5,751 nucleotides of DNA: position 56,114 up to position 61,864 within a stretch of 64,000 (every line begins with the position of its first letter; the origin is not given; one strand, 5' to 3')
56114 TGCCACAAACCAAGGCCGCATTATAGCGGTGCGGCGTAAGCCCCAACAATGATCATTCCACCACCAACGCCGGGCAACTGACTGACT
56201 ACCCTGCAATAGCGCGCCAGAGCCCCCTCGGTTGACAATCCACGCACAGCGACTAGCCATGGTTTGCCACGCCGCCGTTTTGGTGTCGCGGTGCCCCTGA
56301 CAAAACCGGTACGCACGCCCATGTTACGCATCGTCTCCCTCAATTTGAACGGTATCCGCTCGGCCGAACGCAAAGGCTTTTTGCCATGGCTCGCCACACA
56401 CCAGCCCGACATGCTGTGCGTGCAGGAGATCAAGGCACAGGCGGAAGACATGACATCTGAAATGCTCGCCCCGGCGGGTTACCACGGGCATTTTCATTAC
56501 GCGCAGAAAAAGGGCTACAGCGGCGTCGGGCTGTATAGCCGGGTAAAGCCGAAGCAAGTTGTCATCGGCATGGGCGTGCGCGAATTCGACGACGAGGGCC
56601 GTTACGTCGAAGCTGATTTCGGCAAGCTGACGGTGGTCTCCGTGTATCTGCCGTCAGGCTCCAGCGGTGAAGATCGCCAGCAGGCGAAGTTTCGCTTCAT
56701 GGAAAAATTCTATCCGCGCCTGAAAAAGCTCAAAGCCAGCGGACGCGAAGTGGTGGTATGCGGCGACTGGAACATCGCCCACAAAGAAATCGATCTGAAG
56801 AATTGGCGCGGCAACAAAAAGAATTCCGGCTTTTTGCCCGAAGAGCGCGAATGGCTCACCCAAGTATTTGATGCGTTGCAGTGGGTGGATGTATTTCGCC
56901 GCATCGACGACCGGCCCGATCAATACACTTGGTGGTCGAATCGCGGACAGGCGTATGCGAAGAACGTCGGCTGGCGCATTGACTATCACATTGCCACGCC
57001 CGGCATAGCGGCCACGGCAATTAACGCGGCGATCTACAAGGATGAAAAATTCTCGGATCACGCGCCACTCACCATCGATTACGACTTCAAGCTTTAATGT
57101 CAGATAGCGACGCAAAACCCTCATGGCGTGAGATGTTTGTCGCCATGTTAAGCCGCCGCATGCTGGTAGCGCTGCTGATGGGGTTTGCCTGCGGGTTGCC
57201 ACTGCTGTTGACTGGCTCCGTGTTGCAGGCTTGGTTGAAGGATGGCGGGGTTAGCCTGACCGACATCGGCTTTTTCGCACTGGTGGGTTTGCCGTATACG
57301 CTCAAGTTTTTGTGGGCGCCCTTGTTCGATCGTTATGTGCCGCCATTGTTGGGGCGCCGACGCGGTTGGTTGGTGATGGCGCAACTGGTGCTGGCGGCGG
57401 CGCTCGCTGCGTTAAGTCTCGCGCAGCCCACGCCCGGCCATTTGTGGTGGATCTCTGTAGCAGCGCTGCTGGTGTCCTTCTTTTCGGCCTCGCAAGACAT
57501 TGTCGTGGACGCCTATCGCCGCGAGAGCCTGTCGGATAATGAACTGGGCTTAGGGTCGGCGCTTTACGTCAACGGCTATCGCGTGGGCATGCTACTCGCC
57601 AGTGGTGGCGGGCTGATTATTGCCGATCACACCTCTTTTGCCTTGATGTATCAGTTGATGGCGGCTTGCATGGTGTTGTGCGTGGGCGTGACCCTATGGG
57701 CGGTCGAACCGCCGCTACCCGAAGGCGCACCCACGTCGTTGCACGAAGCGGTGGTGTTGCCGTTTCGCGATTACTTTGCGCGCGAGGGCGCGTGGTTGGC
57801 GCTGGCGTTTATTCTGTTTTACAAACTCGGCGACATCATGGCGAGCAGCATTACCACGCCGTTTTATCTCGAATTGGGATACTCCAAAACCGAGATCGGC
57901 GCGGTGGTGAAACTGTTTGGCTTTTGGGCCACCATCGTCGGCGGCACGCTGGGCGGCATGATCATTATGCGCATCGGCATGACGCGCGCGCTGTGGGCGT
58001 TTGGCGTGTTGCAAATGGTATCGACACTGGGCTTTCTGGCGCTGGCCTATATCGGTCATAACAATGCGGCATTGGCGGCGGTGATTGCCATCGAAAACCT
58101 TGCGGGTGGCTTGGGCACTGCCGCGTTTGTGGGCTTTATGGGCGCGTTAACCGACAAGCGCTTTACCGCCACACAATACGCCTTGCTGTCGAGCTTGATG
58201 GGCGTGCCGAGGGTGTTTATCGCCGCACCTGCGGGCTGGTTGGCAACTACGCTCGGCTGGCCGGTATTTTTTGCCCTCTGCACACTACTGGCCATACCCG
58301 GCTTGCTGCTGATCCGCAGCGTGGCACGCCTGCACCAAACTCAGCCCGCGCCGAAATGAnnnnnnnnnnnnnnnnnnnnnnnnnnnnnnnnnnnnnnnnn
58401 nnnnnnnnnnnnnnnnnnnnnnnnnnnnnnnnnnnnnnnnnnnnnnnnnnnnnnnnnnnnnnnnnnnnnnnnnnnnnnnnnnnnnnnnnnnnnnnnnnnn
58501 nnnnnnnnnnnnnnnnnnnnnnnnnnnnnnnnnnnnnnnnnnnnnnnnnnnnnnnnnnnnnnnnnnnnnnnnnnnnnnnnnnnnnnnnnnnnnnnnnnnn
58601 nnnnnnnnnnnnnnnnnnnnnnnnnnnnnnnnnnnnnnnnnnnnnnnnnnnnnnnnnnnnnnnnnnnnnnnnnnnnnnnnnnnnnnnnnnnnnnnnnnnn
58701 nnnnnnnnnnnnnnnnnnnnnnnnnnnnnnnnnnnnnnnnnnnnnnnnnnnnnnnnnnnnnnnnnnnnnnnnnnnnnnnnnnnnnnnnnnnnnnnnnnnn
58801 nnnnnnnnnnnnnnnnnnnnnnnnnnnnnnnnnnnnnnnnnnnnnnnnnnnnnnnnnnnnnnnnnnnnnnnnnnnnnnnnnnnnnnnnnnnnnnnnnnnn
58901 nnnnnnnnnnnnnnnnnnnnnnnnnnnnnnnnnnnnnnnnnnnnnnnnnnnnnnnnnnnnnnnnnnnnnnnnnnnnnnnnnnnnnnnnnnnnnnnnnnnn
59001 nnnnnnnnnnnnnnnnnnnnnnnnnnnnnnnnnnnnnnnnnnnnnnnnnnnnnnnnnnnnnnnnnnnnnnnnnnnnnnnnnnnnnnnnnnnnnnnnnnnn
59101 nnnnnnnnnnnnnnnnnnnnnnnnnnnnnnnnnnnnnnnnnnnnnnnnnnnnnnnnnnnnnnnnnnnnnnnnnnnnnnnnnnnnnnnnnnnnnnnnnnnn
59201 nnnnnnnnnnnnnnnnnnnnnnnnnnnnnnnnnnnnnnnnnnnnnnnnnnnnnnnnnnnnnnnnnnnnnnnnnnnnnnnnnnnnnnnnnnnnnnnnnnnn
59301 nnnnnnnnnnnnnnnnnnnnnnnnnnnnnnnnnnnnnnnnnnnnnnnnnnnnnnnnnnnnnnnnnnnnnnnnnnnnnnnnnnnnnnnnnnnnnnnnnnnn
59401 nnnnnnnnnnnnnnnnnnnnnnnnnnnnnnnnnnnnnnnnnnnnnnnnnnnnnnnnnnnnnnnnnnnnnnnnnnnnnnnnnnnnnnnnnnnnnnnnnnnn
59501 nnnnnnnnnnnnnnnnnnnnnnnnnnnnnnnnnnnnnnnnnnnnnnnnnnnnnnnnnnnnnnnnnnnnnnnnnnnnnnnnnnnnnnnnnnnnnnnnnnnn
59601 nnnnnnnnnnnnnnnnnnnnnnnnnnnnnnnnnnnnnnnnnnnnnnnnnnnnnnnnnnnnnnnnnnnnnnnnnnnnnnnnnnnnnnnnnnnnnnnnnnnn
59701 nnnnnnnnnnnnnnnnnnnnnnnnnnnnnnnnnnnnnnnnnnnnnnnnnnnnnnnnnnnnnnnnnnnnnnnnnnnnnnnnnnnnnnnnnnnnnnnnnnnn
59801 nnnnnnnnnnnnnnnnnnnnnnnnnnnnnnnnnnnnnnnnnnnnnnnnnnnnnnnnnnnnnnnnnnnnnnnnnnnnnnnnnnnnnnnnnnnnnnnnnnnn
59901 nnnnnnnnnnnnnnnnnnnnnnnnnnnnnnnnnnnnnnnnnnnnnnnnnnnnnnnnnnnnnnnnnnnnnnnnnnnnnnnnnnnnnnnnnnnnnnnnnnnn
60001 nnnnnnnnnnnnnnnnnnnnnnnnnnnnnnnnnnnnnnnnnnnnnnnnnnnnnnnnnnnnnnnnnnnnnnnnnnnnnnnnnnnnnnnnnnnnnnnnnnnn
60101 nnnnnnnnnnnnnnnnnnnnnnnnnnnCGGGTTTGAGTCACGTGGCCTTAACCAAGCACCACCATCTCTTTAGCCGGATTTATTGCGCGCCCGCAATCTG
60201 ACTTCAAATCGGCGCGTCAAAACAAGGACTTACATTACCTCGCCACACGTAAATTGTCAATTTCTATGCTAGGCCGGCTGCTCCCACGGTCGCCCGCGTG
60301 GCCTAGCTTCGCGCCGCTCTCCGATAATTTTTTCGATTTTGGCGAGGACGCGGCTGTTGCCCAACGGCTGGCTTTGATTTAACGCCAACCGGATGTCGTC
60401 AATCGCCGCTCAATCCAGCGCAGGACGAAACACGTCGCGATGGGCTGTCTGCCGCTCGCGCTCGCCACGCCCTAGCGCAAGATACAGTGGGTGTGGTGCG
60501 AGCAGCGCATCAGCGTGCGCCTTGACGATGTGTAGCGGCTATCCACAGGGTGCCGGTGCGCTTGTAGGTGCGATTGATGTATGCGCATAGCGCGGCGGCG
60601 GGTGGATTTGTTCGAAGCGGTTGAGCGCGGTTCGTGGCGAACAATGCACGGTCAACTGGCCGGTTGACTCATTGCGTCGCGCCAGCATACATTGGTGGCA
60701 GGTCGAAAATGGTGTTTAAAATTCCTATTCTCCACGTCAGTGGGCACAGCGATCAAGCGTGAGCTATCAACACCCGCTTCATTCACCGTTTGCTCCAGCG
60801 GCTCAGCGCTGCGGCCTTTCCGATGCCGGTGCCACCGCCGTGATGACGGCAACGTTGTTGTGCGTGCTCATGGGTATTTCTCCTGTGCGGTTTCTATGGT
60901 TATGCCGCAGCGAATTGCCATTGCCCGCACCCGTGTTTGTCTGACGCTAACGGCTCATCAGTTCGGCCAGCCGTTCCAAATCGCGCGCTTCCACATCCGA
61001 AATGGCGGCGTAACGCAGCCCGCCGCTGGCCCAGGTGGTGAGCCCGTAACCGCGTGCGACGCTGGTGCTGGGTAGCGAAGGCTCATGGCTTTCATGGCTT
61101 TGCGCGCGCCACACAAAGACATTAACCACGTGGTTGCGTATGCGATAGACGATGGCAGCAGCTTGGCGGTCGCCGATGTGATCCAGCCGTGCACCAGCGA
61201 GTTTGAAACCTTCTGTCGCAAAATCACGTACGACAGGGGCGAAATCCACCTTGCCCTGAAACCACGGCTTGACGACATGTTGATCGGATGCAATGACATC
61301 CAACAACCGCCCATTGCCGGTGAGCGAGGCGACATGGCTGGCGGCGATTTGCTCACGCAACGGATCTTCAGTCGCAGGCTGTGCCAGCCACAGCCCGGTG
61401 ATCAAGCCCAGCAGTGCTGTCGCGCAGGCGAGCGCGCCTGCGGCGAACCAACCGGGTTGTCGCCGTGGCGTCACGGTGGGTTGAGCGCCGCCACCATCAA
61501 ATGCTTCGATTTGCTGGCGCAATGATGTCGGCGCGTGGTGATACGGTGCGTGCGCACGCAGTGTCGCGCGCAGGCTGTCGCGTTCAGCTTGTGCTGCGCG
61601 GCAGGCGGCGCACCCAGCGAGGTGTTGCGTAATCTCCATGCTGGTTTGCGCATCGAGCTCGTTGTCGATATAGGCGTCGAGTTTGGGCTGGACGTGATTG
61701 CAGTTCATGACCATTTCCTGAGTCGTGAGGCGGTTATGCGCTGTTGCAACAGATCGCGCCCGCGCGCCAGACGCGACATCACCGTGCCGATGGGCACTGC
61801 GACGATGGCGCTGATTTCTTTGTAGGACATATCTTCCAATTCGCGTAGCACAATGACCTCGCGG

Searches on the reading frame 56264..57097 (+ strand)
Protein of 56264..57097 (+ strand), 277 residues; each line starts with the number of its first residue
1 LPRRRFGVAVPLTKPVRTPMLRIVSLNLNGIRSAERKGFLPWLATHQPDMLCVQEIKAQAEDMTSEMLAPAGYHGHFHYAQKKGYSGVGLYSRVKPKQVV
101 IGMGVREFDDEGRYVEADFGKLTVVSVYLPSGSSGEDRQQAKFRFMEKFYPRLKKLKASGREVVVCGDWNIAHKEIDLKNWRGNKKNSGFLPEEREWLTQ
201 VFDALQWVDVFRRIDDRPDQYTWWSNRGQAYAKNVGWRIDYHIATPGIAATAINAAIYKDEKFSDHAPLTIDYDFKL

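Call 70: search_protein_families(library=pfam, proteins=[window:56264-57097:+], max_evalue=0.00001)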
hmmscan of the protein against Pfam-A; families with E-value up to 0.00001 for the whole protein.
window:56264-57097:+ (277 aa): 1 family
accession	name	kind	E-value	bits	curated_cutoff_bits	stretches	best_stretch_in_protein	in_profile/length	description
PF03372.29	Exo_endo_phos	-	4.6e-30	105.4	24.5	1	25-266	2-225/225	Endonuclease/Exonuclease/phosphatase family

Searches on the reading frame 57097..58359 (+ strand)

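Call 70: search_protein_families(library=pfam, proteins=[window:57097-58359:+], max_evalue=0.00001)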
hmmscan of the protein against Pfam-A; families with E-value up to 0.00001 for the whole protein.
window:57097-58359:+ (420 aa): 2 families
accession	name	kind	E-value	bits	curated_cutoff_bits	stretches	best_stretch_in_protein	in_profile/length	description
PF07690.21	MFS_1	-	1.5e-21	77.2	33.4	2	26-241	2-214/347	Major Facilitator Superfamily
PF13000.13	Acatn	-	5.1e-15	55.5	23.7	1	29-173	9-175/546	Acetyl-coenzyme A transporter 1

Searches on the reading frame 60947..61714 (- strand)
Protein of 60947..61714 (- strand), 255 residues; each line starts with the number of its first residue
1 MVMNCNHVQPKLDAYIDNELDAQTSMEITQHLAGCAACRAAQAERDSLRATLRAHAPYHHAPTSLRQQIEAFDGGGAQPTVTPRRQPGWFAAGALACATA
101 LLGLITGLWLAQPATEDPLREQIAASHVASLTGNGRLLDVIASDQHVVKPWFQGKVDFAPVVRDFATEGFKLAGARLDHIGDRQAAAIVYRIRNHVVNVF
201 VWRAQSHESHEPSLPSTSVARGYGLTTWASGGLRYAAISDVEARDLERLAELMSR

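Call 70: search_protein_families(library=pfam, proteins=[window:60947-61714:-], max_evalue=0.00001)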
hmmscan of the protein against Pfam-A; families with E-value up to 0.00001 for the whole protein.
window:60947-61714:- (255 aa): 1 family
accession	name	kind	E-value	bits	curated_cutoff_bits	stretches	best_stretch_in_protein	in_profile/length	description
PF13490.11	zf-HC2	-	2.2e-10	40.9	22.2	1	5-39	1-35/35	Putative zinc-finger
